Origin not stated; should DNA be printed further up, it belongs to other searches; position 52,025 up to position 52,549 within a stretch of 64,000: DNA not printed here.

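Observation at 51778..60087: PadR-controlled efflux island: His/Cys-rich regulator pair, duplicated His-free cupins, heterodimeric ABC exporter, LmbE-like amidase and an ABC-2 exporter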

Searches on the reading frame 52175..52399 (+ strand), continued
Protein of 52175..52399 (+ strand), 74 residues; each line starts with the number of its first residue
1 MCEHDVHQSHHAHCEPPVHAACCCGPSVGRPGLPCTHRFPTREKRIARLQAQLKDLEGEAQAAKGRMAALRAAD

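Call 81: find_encoding_contigs(protein=P0151, flank=5000, max_places=1)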
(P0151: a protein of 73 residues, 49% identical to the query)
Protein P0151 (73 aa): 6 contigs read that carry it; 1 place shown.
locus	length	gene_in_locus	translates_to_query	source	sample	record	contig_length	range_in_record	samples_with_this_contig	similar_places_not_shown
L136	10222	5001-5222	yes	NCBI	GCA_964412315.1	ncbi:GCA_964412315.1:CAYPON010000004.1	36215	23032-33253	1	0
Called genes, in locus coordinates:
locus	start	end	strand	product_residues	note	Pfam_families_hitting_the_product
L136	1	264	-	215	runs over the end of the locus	PF02254:TrkA_N, PF02080:TrkA_C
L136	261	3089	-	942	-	PF00690:Cation_ATPase_N, PF00122:E1-E2_ATPase, PF13246:Cation_ATPase, PF00702:Hydrolase, PF12710:HAD (weak), PF00689:Cation_ATPase_C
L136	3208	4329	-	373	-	PF16983:MFS_MOT1, PF00916:Sulfate_transp (weak), PF16983:MFS_MOT1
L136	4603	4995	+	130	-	PF03551:PadR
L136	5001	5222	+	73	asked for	-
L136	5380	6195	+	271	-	PF04951:Peptidase_M55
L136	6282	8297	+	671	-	PF06925:MGDG_synth, PF04101:Glyco_tran_28_C, PF13489:Methyltransf_23, PF01209:Ubie_methyltran, PF05175:MTS, PF08241:Methyltransf_11, PF08242:Methyltransf_12, PF13649:Methyltransf_25, +2 more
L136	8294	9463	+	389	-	PF00155:Aminotran_1_2, PF00266:Aminotran_5, PF01212:Beta_elim_lyase, PF01041:DegT_DnrJ_EryC1, PF01053:Cys_Met_Meta_PP (weak)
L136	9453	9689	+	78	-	PF11823:Se_S_carrier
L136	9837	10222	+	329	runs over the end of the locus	PF00586:AIRS, PF02769:AIRS_C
